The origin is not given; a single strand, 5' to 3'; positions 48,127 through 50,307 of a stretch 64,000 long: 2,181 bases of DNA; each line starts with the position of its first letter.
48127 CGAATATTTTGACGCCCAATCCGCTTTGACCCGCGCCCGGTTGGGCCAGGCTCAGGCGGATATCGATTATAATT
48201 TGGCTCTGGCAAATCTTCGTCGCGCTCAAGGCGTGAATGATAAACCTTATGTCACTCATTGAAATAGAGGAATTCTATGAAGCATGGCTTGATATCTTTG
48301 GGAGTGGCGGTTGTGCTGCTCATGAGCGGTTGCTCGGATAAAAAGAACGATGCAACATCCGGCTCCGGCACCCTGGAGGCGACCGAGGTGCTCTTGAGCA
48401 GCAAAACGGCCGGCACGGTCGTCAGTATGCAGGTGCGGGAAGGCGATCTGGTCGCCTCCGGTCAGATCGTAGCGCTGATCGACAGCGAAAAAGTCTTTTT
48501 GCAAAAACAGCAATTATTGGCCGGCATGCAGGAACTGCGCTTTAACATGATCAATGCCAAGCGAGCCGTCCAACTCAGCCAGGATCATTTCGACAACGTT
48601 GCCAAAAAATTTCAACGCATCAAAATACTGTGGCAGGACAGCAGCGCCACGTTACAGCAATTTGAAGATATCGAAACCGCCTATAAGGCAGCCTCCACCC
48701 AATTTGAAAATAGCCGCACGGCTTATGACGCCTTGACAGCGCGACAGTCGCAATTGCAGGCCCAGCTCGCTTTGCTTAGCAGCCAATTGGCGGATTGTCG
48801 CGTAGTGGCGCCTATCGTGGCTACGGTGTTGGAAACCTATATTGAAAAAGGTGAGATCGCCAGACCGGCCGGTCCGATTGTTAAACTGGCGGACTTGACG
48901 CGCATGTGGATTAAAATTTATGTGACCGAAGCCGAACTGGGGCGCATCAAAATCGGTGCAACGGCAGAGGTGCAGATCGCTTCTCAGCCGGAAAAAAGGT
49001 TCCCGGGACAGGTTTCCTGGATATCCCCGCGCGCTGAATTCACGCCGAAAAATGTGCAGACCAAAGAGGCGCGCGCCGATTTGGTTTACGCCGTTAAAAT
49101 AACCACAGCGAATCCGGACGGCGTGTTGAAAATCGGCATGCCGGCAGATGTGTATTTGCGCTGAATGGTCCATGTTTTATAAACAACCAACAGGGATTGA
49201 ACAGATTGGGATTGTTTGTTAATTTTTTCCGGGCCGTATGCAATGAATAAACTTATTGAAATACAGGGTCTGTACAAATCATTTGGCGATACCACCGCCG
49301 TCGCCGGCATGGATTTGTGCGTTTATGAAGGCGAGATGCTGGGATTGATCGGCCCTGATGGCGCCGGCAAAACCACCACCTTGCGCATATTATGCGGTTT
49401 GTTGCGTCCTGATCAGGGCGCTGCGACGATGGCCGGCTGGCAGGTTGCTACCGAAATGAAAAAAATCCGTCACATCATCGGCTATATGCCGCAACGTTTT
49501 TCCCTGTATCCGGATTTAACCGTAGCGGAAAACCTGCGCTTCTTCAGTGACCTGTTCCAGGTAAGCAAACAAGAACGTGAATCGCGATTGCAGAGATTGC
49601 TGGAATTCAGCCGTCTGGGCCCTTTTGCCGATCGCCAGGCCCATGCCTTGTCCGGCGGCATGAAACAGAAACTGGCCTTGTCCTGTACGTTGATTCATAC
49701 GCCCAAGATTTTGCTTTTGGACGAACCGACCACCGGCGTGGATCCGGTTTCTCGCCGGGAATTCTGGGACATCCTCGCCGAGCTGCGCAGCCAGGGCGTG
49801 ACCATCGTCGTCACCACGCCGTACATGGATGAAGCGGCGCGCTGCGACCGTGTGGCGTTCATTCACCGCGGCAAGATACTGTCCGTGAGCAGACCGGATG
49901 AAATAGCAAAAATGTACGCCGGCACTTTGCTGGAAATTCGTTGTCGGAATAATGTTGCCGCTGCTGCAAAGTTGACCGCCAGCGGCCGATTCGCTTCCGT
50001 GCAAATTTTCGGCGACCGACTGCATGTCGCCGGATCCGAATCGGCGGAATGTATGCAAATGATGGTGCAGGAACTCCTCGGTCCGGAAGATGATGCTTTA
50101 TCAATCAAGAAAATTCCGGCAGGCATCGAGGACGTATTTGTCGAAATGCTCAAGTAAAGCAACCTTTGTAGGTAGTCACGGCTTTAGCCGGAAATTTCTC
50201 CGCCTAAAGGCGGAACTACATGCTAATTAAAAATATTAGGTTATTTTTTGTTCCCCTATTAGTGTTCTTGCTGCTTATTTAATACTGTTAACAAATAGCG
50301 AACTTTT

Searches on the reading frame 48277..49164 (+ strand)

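Call 65: search_protein_families(library=ncbifam, proteins=[window:48277-49164:+], max_evalue=1e-10)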
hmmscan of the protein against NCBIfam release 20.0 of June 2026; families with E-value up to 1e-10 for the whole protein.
window:48277-49164:+ (295 aa): 7 families
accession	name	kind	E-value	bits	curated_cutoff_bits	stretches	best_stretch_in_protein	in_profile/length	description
NF002939.0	PRK03598.1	equivalog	1.7e-38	132.7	393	1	21-293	28-324/332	secretion protein HlyD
TIGR01730.1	RND_mfp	subfamily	1.3e-26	93.3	94.9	1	24-292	12-242/322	efflux RND transporter periplasmic adaptor subunit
NF007785.0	PRK10476.1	equivalog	2.4e-20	72.7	376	1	6-249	17-284/347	multidrug transporter subunit MdtN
TIGR00999.1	8a0102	subfamily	2.5e-20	72.7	319.3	1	56-291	1-198/271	CzcB/NccB family metal efflux transporter periplasmic adaptor subunit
NF008606.0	PRK11578.1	equivalog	7.8e-18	64.7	342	1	37-294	61-298/371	macrolide transporter subunit MacA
TIGR00998.1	8a0101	subfamily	8e-16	57.9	390.8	1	34-251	39-283/334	EmrA/EmrK family multidrug efflux transporter periplasmic adaptor subunit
TIGR02971.1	heterocyst_DevB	subfamily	1.1e-11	44.8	129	0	93-250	125-279/327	ABC exporter membrane fusion protein, DevB family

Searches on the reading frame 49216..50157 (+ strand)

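Call 65: search_protein_families(library=ncbifam, proteins=[window:49216-50157:+], max_evalue=1e-10)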
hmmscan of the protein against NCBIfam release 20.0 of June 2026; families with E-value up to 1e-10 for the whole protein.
window:49216-50157:+ (313 aa): 164 families (the best 25 are shown)
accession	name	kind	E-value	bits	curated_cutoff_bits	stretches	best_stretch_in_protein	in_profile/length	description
NF033858.1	ABC2_perm_RbbA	equivalog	1.5e-74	251.5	1050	1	12-240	265-494/909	ribosome-associated ATPase/putative transporter RbbA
TIGR01188.1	drrA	subfamily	3.5e-74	249.8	312.45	1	21-311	1-300/302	daunorubicin resistance ABC transporter, ATP-binding protein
NF010060.0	PRK13537.1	equivalog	1.9e-61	207.7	521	1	11-310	13-306/314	nodulation factor ABC transporter ATP-binding protein NodI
NF010059.0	PRK13536.1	equivalog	3e-56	190.6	549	1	12-310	42-334/342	nodulation factor ABC transporter ATP-binding protein NodI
TIGR01288.1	nodI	equivalog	6.4e-54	183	424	1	13-310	4-295/303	nodulation factor ABC transporter ATP-binding protein NodI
TIGR03522.1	GldA_ABC_ATP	equivalog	1.6e-49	169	402.6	1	14-309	3-298/301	gliding motility-associated ABC transporter ATP-binding subunit GldA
TIGR03864.1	PQQ_ABC_ATP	hypoth_equivalog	2.8e-47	161.2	302.25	1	14-237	2-226/236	ABC transporter, ATP-binding subunit, PQQ-dependent alcohol dehydrogenase system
TIGR04406.1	LPS_export_lptB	equivalog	2.3e-44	151.5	240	1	15-232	3-224/239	LPS export ABC transporter ATP-binding protein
TIGR00968.1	3a0106s01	subfamily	2.9e-43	148.1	342.75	1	14-235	1-223/237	sulfate ABC transporter ATP-binding protein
NF006987.0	PRK09452.1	equivalog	2.9e-43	148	482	1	10-292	14-298/378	spermidine/putrescine ABC transporter ATP-binding protein PotA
TIGR01186.1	proV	subfamily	9.1e-43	146.7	326.6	1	23-234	3-221/363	betaine/proline/choline family ABC transporter ATP-binding protein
TIGR01257.1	rim_protein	equivalog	6.9e-41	139.3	4012.85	1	26-232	943-1149/2272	rim ABC transporter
NF008621.0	PRK11607.1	equivalog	2.3e-40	138.6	613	1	9-232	15-239/377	putrescine ABC transporter ATP-binding subunit PotG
TIGR03265.1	PhnT2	equivalog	2.7e-40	138.7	457.7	1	11-232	2-224/353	putative 2-aminoethylphosphonate ABC transporter ATP-binding protein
TIGR03740.1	galliderm_ABC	subfamily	2.8e-39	135.1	309.75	1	15-222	2-203/223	lantibiotic protection ABC transporter ATP-binding subunit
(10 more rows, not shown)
